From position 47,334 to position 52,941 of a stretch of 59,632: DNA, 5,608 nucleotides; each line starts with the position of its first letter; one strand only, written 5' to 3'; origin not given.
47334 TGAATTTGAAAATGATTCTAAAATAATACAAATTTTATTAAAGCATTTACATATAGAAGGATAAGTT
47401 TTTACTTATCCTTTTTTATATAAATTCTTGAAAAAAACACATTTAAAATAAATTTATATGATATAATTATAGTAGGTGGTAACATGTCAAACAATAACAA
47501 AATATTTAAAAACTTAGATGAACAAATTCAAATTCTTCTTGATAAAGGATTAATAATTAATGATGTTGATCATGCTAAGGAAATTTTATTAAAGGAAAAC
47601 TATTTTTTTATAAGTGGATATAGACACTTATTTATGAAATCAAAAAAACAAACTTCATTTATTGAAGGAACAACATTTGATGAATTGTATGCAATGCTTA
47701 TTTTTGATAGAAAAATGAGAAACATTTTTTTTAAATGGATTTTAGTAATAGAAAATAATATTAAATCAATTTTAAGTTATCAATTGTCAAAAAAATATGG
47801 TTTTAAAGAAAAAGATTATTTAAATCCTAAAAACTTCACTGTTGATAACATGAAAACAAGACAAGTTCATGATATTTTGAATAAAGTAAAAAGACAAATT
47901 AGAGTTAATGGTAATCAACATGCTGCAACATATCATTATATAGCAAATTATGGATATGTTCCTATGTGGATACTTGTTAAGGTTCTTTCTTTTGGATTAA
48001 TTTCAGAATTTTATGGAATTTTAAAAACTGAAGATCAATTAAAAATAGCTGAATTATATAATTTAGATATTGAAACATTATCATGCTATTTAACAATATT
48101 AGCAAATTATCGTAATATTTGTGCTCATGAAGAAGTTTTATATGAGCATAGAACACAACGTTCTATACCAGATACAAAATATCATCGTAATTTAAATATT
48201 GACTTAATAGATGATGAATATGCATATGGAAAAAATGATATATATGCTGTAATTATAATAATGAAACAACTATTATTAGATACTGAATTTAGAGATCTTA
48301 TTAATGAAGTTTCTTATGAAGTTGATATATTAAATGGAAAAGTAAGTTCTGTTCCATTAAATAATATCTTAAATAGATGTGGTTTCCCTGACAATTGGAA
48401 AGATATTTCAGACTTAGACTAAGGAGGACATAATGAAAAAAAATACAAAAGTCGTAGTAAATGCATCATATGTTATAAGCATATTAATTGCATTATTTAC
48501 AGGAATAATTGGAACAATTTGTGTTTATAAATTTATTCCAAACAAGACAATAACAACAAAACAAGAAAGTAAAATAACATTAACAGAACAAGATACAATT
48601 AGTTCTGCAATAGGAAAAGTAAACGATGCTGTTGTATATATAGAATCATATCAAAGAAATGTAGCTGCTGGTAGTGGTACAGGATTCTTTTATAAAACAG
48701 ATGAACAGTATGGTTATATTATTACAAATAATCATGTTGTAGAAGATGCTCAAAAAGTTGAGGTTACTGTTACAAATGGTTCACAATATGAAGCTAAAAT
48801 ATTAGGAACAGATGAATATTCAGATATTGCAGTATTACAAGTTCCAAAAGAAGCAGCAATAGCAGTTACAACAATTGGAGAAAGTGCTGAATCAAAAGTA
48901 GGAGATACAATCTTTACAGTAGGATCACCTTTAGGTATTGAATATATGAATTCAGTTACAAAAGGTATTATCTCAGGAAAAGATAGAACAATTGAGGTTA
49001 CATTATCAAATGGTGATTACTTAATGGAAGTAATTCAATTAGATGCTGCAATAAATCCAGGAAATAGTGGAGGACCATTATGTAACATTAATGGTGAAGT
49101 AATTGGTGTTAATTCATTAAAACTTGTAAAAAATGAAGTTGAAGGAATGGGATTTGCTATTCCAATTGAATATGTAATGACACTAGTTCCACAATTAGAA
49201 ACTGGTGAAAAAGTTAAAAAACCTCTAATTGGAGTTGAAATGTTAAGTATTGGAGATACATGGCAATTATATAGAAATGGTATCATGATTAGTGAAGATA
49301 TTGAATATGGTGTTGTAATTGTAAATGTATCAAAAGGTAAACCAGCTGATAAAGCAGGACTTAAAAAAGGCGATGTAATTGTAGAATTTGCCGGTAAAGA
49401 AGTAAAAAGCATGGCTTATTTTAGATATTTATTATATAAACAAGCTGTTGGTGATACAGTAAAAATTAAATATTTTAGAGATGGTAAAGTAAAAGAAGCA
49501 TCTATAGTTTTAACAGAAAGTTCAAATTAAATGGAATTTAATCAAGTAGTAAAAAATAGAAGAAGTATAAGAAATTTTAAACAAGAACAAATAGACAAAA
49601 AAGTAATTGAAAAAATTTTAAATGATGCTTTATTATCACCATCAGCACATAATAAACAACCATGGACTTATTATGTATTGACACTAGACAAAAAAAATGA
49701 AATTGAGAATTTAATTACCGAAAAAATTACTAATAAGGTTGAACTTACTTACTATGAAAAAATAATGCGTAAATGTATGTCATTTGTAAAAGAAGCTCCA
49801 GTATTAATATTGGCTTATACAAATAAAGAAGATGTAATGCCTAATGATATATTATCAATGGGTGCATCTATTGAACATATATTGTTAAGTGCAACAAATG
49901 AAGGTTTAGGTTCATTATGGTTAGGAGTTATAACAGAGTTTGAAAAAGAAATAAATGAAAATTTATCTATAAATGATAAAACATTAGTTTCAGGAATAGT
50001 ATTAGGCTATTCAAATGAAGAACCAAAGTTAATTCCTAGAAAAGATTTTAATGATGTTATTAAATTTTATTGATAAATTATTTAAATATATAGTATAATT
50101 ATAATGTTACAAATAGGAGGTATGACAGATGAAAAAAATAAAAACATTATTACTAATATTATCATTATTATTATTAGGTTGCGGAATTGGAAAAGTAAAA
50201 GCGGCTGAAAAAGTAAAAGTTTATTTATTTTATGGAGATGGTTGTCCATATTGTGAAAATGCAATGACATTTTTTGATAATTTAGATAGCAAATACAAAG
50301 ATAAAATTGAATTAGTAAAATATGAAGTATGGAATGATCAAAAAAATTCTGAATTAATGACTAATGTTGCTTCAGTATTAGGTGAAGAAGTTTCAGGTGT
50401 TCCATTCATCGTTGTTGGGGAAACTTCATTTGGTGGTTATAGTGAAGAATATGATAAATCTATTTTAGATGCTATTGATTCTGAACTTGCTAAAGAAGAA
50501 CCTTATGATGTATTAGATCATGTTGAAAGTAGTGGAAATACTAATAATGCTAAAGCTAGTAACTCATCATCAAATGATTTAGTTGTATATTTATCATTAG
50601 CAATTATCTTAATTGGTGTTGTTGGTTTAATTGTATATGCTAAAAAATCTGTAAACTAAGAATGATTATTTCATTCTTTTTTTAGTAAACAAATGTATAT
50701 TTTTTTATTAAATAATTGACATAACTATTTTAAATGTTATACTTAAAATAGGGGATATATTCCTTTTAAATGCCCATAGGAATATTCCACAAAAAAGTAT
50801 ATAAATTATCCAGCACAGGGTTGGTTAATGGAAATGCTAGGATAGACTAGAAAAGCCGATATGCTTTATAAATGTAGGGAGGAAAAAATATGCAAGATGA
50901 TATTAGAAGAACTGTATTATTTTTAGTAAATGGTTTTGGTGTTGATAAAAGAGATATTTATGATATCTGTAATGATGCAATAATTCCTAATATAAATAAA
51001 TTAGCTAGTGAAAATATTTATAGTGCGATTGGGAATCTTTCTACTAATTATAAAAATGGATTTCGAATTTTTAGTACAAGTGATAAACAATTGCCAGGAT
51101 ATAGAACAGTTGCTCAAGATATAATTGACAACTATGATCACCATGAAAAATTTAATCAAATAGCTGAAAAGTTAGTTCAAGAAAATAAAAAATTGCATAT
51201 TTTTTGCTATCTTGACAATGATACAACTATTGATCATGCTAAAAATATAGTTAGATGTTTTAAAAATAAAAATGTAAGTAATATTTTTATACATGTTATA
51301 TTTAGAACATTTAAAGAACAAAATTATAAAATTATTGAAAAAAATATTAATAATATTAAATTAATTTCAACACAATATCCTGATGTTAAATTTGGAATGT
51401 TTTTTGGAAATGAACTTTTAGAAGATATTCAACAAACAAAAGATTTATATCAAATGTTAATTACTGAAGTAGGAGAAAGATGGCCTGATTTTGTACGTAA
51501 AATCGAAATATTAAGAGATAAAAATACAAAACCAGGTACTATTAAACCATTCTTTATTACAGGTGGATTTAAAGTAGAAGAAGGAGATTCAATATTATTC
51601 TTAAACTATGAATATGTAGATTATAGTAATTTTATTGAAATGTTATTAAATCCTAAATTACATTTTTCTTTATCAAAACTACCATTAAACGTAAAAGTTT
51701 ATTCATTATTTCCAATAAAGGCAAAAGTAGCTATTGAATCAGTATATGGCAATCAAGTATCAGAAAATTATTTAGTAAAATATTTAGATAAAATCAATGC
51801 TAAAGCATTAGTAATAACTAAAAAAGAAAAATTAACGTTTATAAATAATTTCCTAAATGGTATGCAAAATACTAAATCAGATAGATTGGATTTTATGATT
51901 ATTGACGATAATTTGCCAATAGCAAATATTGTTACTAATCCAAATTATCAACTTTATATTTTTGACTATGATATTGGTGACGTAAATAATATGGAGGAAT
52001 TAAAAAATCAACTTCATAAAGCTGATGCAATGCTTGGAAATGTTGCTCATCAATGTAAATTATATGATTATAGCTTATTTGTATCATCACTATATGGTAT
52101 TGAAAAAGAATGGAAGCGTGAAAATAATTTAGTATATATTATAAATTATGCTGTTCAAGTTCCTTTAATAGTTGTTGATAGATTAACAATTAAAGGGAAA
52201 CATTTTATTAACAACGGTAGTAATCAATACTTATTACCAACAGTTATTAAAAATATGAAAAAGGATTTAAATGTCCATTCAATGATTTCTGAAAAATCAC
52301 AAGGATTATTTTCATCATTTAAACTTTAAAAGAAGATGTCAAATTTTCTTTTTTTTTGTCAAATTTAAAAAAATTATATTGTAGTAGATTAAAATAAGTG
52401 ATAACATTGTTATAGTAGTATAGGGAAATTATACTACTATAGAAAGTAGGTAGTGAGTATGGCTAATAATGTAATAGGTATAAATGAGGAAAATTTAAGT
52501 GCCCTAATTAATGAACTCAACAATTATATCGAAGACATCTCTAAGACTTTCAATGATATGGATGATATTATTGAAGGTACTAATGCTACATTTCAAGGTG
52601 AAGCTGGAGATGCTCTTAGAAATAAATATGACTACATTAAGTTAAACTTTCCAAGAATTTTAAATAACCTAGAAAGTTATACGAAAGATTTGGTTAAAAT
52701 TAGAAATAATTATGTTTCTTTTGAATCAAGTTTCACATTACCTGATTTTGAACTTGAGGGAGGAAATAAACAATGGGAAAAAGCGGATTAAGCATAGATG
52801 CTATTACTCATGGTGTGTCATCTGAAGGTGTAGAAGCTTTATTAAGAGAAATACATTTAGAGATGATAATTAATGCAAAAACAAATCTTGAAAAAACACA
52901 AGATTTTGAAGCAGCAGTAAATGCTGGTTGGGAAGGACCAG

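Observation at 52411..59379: Non-canonical, stripped-down type VIIb-like secretion locus: essC-yukD converging on six small helical genes, with no EssB/EsaA/EssA or toxin in view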

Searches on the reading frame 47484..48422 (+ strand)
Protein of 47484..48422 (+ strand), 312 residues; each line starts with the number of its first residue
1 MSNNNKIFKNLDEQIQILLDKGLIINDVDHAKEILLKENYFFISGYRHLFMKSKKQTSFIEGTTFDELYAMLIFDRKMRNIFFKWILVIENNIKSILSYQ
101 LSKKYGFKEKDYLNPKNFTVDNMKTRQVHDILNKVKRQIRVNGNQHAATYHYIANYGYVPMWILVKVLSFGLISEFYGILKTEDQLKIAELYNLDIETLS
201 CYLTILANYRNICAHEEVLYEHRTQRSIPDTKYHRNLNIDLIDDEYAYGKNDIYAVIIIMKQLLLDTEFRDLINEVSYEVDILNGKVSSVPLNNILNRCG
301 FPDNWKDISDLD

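Call 43: search_protein_families(library=pfam, proteins=[window:47484-48422:+], max_evalue=0.001)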
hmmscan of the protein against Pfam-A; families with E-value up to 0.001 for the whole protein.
window:47484-48422:+ (312 aa): 1 family
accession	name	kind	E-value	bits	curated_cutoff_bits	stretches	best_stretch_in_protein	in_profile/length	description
PF07751.16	Abi_2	-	6.8e-41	141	25.6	1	33-220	1-183/184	Abi-like protein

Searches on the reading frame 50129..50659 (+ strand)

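Call 43: search_protein_families(library=pfam, proteins=[window:50129-50659:+], max_evalue=0.001)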
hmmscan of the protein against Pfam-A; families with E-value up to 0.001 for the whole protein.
window:50129-50659:+ (176 aa): 2 families
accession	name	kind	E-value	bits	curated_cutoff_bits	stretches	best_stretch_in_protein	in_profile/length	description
PF13098.12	Thioredoxin_2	-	2.3e-05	25.1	27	1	24-100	2-85/104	Thioredoxin-like domain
PF00462.30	Glutaredoxin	-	0.00086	19.9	22.9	0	33-98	3-57/60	Glutaredoxin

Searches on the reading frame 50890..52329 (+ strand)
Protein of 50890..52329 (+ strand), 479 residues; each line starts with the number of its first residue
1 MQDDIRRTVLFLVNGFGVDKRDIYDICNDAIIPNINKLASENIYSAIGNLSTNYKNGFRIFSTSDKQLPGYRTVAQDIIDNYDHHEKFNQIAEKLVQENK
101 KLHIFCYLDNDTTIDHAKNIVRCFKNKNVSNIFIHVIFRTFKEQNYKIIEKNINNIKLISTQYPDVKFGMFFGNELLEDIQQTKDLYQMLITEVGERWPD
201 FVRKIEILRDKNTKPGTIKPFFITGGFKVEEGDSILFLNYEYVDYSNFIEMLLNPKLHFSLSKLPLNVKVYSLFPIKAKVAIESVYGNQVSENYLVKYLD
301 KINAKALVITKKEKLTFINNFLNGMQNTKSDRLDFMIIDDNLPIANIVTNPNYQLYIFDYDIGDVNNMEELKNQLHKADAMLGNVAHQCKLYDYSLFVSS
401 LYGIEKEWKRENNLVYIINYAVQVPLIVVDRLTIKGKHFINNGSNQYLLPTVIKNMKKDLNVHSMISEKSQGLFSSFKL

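Call 3: search_protein_families(library=pfam, proteins=[window:50890-52329:+], max_evalue=1)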
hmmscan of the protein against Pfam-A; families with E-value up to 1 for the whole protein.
window:50890-52329:+ (479 aa): 3 families
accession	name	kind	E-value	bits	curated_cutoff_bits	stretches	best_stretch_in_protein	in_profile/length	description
PF06415.18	iPGM_N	-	9.4e-07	29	27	1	83-241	11-180/217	BPG-independent PGAM N-terminus (iPGM_N)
PF01676.23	Metalloenzyme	-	0.0013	18.7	24.3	0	358-417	157-209/252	Metalloenzyme superfamily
PF18771.7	APOBEC3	-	0.23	12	27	1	82-145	30-98/137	APOBEC3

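Call 4: search_protein_families(library=ncbifam, proteins=[window:50890-52329:+], max_evalue=1)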
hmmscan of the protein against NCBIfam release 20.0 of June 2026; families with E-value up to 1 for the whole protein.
window:50890-52329:+ (479 aa): 2 families
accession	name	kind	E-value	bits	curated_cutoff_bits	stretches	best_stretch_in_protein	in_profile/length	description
TIGR01307.1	pgm_bpd_ind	equivalog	7.2e-16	57.7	330.65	2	81-329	87-344/504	2,3-bisphosphoglycerate-independent phosphoglycerate mutase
NF003897.0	PRK05434.1-5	equivalog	0.0021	16.6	862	1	228-331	250-353/514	2,3-bisphosphoglycerate-independent phosphoglycerate mutase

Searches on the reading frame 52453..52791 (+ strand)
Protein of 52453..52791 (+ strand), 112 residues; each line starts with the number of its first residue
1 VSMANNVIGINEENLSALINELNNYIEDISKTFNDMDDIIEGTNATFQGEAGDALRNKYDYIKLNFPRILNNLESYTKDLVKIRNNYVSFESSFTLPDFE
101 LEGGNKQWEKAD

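Call 3: search_protein_families(library=pfam, proteins=[window:52453-52791:+], max_evalue=1)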
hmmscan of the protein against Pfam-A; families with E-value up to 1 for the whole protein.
window:52453-52791:+ (112 aa): 10 families
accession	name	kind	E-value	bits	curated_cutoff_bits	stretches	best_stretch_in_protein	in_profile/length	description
PF06013.18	WXG100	-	1.4e-06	28.9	27.3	1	10-91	4-85/86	Proteins of 100 residues with WXG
PF04740.18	LXG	-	6.3e-06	26.6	26.5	1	13-93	10-90/202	LXG domain of WXG superfamily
PF05147.19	LANC_like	-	0.0059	15.7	23.2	1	6-88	67-146/350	Lanthionine synthetase C-like protein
PF05424.16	Duffy_binding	-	0.01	16.4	25.5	1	22-89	62-125/186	Duffy binding domain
PF08653.15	DASH_Dam1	-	0.047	14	26.6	0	70-94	12-36/56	DASH complex subunit Dam1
PF02520.22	ANIS5_cation-bd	-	0.048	14.2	29.3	0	15-57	48-92/109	SXP/RAL-2 family protein Ani s 5-like, metal-binding domain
PF09687.15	PRESAN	-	0.061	14.2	23.7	1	5-87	28-110/125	Plasmodium RESA N-terminal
PF03908.18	Sec20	-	0.13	12.6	27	0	70-95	28-53/92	Sec20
PF14355.11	Abi_C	-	0.14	12.7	24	0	66-87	28-49/83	Abortive infection C-terminus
PF10004.14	DUF2247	-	0.52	10.4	25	0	5-28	130-156/158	Uncharacterized protein conserved in bacteria (DUF2247)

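Call 4: search_protein_families(library=ncbifam, proteins=[window:52453-52791:+], max_evalue=1)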
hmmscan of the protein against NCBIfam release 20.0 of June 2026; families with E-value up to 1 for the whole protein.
window:52453-52791:+ (112 aa): 6 families
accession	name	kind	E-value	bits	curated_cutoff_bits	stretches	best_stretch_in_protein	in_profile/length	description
TIGR03930.1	WXG100_ESAT6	subfamily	9.4e-07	28.9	44.85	1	9-91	3-85/90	WXG100 family type VII secretion target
NF035934.1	ESAT6_2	subfamily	3.1e-06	27.3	100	1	9-93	4-88/96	pore-forming ESAT-6 family protein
NF051444.1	HblA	equivalog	0.028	13.7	690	1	5-83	278-359/375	hemolysin BL binding component B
TIGR00996.1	Mtu_fam_mce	paralog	0.034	13.3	140.5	1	11-87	207-278/291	MCE family protein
NF050800.1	HP0895_fam_antitoxin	equivalog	0.087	12.9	200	1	12-78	50-112/116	type II toxin-antitoxin system HP0895 family antitoxin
TIGR04527.1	mycoplas_twoTM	subfamily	0.089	12.5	125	1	12-89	35-107/248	MG_279/MG_280 family protein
